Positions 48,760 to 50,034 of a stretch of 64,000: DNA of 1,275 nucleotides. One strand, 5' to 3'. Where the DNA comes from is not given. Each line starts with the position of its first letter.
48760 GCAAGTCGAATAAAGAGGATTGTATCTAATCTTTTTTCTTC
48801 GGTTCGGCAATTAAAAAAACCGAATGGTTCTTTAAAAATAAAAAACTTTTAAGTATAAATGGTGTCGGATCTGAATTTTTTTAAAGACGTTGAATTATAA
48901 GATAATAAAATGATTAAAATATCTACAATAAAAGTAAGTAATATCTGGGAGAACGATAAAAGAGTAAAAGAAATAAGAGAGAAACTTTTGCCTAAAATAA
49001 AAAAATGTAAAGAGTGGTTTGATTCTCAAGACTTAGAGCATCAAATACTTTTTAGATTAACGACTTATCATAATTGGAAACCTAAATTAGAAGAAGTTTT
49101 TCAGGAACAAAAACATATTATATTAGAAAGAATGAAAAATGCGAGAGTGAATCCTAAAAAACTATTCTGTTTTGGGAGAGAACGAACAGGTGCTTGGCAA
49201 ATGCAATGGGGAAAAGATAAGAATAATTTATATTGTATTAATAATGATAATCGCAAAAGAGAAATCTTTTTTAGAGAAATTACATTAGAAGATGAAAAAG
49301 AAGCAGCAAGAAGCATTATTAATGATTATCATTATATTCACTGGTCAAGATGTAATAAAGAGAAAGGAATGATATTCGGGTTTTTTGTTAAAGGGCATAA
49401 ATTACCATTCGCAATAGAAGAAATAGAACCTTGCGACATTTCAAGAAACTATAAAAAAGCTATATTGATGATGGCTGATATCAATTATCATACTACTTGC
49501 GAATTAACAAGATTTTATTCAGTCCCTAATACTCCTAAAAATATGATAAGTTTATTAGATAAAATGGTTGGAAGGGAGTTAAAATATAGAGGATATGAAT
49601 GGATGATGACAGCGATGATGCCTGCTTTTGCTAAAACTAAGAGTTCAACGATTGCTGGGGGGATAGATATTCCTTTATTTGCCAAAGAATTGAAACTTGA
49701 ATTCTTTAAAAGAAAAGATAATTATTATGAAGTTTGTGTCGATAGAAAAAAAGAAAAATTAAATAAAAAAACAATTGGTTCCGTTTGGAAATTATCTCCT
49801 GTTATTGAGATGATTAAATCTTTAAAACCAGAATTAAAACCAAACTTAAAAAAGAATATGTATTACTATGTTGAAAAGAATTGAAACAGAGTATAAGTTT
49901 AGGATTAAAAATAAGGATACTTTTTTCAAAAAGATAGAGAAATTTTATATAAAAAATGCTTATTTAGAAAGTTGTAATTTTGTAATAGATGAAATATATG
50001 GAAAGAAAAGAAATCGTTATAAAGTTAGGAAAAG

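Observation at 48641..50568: GNAT(Mom-like) + CYTH two-gene cassette bracketed by ~155-bp direct repeats that duplicate the tail of a tiny membrane-peptide gene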

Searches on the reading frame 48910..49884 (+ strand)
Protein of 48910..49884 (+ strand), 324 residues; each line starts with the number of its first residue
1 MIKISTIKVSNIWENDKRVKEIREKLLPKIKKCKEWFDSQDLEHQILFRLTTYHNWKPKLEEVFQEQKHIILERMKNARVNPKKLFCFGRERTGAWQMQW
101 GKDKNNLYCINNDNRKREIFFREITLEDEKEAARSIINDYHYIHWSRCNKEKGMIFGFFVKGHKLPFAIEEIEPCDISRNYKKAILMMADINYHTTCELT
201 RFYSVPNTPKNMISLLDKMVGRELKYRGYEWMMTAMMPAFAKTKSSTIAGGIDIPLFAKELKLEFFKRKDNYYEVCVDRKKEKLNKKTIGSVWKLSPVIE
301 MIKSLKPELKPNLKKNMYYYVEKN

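Call 7: search_protein_families(library=pfam, proteins=[window:48910-49884:+], max_evalue=1)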
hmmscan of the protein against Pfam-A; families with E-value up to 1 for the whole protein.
window:48910-49884:+ (324 aa): 2 families
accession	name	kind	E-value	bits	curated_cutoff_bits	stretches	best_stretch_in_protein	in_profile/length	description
PF25680.1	Mom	-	0.0058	16.7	27.1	1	129-216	8-88/202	Mom protein family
PF10023.15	Aminopep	-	0.077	12.8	25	1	16-68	246-297/322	Putative aminopeptidase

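Call 8: search_protein_families(library=padloc, proteins=[window:48910-49884:+], max_evalue=1)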
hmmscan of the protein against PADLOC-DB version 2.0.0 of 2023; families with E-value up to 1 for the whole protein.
window:48910-49884:+ (324 aa): 0 families

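Call 9: search_protein_families(library=phrogs, proteins=[window:48910-49884:+], max_evalue=1)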
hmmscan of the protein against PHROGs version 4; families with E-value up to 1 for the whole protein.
window:48910-49884:+ (324 aa): 1 family
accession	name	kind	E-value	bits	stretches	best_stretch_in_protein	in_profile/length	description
phrog_35589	-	unknown function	0.039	14.9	0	3-19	33-53/60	-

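Call 10: find_homologous_proteins(query=window:48910-49881:+)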
Query window:48910-49881:+ (324 aa): 28 proteins with E <= 0.001 among 486 candidates.
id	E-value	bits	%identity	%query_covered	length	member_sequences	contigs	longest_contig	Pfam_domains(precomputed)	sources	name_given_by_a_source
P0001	3.2e-219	745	100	100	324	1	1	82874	-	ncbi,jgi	-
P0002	1.7e-172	591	78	100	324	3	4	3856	-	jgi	jgi:hypothetical protein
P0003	2.9e-122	426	63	100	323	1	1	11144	-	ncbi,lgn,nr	ncbi:MAG: hypothetical protein Q8O39_00010 [bacterium]|nr:hypothetical protein [bacterium]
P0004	1.8e-116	407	58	97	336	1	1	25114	-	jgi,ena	-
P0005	8.7e-116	405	58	100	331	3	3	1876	-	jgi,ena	-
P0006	2.0e-115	404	57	100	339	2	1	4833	-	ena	-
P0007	4.0e-112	393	56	100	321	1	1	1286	-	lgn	-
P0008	1.3e-111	391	58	97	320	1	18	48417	-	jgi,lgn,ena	-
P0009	1.8e-110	387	57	99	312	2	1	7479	-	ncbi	ncbi:MAG: hypothetical protein ACTSR2_02840 [Candidatus Hodarchaeales archaeon]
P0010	4.3e-109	383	53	100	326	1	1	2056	-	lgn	-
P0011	7.9e-105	369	56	100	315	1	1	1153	-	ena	-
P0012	1.2e-104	368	55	99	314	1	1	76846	-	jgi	-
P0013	2.1e-101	358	50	98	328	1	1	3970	-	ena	-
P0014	1.2e-94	335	51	94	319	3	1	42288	-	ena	-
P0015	7.1e-91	323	52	94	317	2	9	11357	PF25680.2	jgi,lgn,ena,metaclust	metaclust:\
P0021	1.1e-35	142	34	82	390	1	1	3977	-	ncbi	ncbi:MAG: hypothetical protein ACP5IX_03295 [Patescibacteria group bacterium]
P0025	1.4e-32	131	32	96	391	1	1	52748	-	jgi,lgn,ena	-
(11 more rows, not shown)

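Call 19: search_solved_structures(query=A2, max_evalue=10, show_alignments=2)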
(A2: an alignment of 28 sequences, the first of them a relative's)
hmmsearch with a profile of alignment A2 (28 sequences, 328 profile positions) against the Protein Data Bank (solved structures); distinct sequences matched with E-value up to 10: 0.

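Call 20: find_encoding_contigs(protein=P0002, flank=10000, max_places=4)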
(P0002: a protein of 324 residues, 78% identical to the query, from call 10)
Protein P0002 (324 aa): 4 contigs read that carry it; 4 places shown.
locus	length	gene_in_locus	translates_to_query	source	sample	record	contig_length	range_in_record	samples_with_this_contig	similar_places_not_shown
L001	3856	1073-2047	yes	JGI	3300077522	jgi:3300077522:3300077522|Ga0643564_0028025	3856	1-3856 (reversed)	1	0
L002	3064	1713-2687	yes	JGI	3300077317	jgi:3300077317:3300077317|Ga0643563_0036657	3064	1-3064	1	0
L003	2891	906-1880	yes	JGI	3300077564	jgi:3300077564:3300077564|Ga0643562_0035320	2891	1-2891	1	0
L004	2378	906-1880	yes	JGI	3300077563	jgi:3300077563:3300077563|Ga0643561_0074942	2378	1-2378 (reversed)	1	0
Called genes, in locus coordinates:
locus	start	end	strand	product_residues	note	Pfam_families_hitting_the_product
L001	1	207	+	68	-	?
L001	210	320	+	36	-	-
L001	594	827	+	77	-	-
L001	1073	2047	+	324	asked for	-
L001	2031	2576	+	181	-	-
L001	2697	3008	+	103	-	-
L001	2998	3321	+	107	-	-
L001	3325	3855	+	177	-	?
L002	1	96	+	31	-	?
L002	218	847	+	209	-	PF01555:N6_N4_Mtase, PF03602:Cons_hypoth95 (weak), PF01555:N6_N4_Mtase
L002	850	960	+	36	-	-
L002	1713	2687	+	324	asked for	-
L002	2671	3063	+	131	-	?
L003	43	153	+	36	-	-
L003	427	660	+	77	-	-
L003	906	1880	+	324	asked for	-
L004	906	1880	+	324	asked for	-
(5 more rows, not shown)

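Call 21: find_encoding_contigs(protein=P0003, flank=6000, max_places=3)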
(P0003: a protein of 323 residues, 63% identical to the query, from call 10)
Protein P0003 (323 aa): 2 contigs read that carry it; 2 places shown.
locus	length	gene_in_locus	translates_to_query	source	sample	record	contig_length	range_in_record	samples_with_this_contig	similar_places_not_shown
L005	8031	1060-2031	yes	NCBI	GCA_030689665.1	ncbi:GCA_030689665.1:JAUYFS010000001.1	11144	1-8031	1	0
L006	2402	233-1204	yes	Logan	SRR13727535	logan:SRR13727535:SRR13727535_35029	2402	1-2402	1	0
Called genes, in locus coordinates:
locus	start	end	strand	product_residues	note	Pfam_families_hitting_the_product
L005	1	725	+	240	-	PF00512:HisKA, PF02518:HATPase_c, PF13589:HATPase_c_3 (weak)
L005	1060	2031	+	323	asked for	-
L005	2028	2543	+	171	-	-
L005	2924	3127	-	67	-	-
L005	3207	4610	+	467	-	PF01336:tRNA_anti-codon, PF00152:tRNA-synt_2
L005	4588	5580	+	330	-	PF13354:Beta-lactamase2 (weak), PF00768:Peptidase_S11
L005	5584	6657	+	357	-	PF00953:Glycos_transf_4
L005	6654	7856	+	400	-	PF22694:CtpB_N-like, PF00595:PDZ, PF13180:PDZ_2, PF17820:PDZ_6, PF03572:Peptidase_S41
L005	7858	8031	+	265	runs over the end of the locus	-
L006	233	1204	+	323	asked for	-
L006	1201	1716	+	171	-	-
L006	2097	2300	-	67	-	-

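Call 22: find_encoding_contigs(protein=P0004, flank=6000, max_places=3)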
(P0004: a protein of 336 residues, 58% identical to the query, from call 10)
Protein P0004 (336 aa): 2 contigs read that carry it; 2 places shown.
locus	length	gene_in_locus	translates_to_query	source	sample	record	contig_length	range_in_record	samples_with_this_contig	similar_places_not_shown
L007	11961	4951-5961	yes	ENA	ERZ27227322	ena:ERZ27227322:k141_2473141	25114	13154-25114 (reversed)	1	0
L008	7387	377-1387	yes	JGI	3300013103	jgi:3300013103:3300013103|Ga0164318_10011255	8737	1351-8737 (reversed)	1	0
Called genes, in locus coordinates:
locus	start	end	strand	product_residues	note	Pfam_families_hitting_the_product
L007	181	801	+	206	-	PF01930:Cas_Cas4 (weak), PF12705:PDDEXK_1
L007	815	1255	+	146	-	-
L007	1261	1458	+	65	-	-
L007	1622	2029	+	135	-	-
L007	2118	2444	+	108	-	-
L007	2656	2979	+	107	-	PF09643:YopX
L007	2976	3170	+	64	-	-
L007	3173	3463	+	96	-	-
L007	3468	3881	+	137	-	-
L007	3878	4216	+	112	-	-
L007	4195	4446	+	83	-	-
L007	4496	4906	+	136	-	PF01464:SLT (weak)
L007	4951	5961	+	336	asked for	-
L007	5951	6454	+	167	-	-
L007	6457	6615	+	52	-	-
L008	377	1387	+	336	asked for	-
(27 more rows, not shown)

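Call 24: find_encoding_contigs(protein=P0008, flank=8000, max_places=3)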
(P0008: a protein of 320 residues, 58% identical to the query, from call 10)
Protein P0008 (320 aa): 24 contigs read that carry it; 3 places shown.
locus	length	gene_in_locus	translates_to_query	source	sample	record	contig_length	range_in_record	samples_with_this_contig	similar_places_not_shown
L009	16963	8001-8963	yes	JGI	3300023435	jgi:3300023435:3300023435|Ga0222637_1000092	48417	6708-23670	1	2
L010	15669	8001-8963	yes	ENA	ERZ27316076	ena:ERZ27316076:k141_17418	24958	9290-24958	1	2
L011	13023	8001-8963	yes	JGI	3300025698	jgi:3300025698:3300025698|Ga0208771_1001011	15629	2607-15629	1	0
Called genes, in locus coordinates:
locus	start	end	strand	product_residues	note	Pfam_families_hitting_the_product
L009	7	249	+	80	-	-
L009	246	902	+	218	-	-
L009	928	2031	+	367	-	PF01396:Zn_ribbon_Top1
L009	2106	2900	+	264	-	-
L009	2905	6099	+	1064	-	PF13155:Toprim_2, PF13662:Toprim_4 (weak), PF05203:Hom_end_hint, PF14528:LAGLIDADG_3 (faint), PF05204:Hom_end (weak), PF03796:DnaB_C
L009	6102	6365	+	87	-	-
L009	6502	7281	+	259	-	-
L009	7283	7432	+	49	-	-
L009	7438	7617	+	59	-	-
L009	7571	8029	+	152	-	-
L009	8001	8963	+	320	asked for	-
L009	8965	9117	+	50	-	-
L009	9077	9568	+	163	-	-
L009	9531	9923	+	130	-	-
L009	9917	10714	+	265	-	PF03167:UDG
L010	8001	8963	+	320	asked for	-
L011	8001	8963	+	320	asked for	-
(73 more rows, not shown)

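Call 25: find_encoding_contigs(protein=P0012, flank=8000, max_places=2)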
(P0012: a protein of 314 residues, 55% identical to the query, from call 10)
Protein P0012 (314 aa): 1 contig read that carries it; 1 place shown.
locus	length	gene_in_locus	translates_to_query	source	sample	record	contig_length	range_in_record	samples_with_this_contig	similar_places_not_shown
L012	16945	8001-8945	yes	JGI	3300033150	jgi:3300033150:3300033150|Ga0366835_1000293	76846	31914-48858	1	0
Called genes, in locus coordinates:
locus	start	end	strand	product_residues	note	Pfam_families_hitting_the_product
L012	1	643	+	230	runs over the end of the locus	-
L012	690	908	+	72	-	PF26408:DUF8106 (faint)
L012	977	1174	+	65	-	-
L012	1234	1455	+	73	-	PF13248:Zn_ribbon_3 (weak)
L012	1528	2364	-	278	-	PF13730:HTH_36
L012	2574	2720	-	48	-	-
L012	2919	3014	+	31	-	-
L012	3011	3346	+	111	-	-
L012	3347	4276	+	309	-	-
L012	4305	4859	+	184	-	PF07460:NUMOD3 (faint), PF01844:HNH, PF14279:HNH_5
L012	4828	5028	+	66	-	-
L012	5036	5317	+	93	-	-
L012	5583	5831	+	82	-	-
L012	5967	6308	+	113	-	-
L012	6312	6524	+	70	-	-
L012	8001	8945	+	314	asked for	-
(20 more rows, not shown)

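Call 27: predict_structure(alignment_id=A2)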
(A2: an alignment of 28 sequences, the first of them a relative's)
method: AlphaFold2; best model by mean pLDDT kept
length: 324 residues; sequences in the alignment: 28
mean_pLDDT: 91.0   pTM: 0.88
mean pLDDT of the five models: 91.0, 90.6, 89.8, 89.5, 88.5
residues with pLDDT >= 90: 235; 70-90: 79; 50-70: 10; < 50: 0
segments of 3 or more residues with pLDDT < 50: none
pLDDT, mean of each block of 10 residues (from residue 1): 82 80 96 93 95 96 98 95 93 89 93 94 96 96 88 96 96 94 94 96 93 93 97 81 70 89 92 90 86 86 94 88 74
secondary structure, 60 per line:
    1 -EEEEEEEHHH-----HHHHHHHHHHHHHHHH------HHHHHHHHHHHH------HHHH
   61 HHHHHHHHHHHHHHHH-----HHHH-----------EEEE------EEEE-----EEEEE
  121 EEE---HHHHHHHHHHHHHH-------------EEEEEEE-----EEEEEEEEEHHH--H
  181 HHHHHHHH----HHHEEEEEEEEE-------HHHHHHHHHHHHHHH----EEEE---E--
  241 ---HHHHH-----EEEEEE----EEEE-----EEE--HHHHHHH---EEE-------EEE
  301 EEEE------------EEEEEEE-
elements in order: E2-8 H17-32 H39-50 H57-76 H82-85 E97-100 E107-110 E116-123 H127-140 E154-160 E166-174 H180-188 E196-204 H212-226 E231-234 H244-248 E254-259 E264-267 E273-275 H278-284 E288-290 E298-304 E317-323

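Call 62: find_related_loci(query=A2, collection=viral_contigs, flank=4000)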
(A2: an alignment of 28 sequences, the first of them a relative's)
Query A2 (324 aa) in viral_contigs; peptide patterns used: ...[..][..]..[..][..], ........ (x = any residue, [..] = any of these).
81 stretches matched a pattern; 2 encode a relative of the query (tblastn E <= 1e-3); 2 distinct loci.
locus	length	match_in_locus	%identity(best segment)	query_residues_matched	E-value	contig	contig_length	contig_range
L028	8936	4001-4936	55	1-321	8e-115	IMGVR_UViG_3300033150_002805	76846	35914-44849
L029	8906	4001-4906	51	2-305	4e-101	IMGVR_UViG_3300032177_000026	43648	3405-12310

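Call 65: search_protein_representatives(alignment_id=A2)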
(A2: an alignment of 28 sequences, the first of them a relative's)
Query: 28 sequences, 328 profile positions. Proteins with E-value up to 0.001 (for the whole library): 242; up to 1e-10: 138; up to 1e-30: 81. The best 150 are listed.
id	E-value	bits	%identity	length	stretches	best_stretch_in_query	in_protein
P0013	1.8e-137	474.4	-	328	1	3-327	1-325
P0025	4.2e-120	417.3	-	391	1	4-325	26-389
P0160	5.8e-105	367.5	-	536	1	4-326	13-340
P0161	3.2e-95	335.5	-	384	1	4-326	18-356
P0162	2.6e-93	329.2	-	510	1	5-316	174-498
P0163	5.2e-92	325.0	-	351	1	8-326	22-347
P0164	3.0e-89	315.9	-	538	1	5-326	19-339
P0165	1.0e-88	314.1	-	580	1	7-326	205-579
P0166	3.4e-84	299.3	-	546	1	6-313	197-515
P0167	3.2e-83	296.1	-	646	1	3-313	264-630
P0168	1.7e-80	287.1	-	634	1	9-310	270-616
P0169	4.3e-80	285.8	-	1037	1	9-309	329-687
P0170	4.1e-79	282.6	-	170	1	159-327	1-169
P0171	1.1e-78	281.2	-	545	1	8-326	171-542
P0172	6.3e-78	278.7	-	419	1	8-315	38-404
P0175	2.5e-68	247.1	-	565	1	4-325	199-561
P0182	4.5e-57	210.1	-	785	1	7-325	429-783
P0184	4.3e-54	200.3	-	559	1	5-319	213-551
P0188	9.2e-53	196.0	-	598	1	9-323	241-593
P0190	1.0e-51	192.6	-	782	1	13-325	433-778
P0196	2.4e-48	181.5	-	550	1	12-315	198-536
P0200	9.2e-47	176.2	-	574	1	4-313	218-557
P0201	1.0e-46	176.1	-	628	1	13-318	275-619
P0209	1.5e-44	169.0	-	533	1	17-322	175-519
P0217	3.1e-41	158.1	-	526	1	36-326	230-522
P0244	9.4e-27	110.5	-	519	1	14-326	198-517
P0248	6.9e-25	104.3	-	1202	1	16-315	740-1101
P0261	3.5e-18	82.3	-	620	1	12-327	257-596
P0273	1.8e-15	73.4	-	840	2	121-320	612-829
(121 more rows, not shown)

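Call 67: search_protein_families(library=pfam, proteins=[P0162, P0165, P0167, P0169, P0171, P0182, P0188, P0201, P0248, P0273], max_evalue=0.01)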
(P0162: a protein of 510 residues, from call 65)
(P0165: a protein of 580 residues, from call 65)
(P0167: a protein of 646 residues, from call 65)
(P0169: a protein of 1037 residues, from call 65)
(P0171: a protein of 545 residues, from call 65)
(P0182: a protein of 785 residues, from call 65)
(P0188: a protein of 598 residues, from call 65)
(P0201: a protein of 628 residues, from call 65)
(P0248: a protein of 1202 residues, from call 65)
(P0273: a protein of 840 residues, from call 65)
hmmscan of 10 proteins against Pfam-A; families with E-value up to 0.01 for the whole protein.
P0162 (510 aa): 2 families
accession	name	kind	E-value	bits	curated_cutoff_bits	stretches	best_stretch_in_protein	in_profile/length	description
PF13207.12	AAA_17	-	0.00092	19.9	27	0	7-44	1-37/136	AAA domain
PF00005.33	ABC_tran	-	0.0098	16.9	25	0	4-38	14-44/137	ABC transporter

P0165 (580 aa): 0 families

P0167 (646 aa): 1 family
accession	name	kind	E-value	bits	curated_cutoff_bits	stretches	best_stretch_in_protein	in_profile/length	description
PF25680.1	Mom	-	0.0012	18.9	27.1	1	442-551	3-108/202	Mom protein family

P0169 (1037 aa): 0 families

P0171 (545 aa): 2 families
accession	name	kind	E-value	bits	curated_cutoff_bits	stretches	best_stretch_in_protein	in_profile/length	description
PF25680.1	Mom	-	1.4e-05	25.3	27.1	1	337-446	3-108/202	Mom protein family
PF23051.1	DUF7040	-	0.0052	17.6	27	1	34-115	17-98/116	Domain of unknown function (DUF7040)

P0182 (785 aa): 1 family
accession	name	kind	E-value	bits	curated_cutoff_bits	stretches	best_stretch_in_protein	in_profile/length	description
PF01725.21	Ham1p_like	-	1.3e-11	45.2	22.5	1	10-187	2-169/186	Ham1 family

P0188 (598 aa): 1 family
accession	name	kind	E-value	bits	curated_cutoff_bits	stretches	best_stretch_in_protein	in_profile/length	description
PF25680.1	Mom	-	1.1e-06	28.9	27.1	1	399-506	2-108/202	Mom protein family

P0201 (628 aa): 1 family
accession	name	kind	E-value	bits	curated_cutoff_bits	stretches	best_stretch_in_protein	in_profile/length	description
PF25680.1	Mom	-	7.9e-05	22.8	27.1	1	431-537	3-108/202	Mom protein family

P0248 (1202 aa): 1 family
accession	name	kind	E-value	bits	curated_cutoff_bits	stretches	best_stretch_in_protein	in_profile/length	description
PF25680.1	Mom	-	1.9e-05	24.9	27.1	1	901-1080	2-162/202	Mom protein family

P0273 (840 aa): 2 families
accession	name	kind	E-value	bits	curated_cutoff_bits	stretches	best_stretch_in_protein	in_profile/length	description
PF25680.1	Mom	-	8.8e-06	26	27.1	1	620-720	3-100/202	Mom protein family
PF02224.24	Cytidylate_kin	-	0.0017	18.5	26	1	191-417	6-205/211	Cytidylate kinase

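Call 71: find_encoding_contigs(protein=P0025, flank=7000, max_places=2)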
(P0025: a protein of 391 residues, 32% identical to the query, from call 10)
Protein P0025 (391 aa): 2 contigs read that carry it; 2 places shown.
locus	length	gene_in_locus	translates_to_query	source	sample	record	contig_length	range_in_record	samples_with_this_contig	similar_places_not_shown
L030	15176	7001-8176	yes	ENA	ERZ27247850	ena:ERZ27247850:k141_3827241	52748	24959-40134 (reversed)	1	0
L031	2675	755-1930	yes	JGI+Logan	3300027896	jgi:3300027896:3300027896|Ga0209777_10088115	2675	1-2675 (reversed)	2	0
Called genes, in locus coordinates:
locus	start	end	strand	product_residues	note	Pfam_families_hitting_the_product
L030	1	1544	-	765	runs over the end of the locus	-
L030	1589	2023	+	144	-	PF00814:TsaD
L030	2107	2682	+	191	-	PF01997:Translin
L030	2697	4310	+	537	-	PF02690:Na_Pi_cotrans, PF01895:PhoU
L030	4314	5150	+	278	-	-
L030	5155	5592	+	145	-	PF00293:NUDIX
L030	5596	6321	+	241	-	PF02535:Zip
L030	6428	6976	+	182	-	PF13207:AAA_17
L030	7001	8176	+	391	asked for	-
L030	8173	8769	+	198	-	PF01725:Ham1p_like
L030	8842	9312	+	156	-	PF03073:TspO_MBR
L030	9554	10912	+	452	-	PF00753:Lactamase_B, PF23023:Anti-Pycsar_Apyc1, PF12706:Lactamase_B_2 (weak), PF16661:Lactamase_B_6, PF10996:Beta-Casp, PF07521:RMMBL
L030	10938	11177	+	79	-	-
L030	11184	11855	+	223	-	-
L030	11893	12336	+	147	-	PF00293:NUDIX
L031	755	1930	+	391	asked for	-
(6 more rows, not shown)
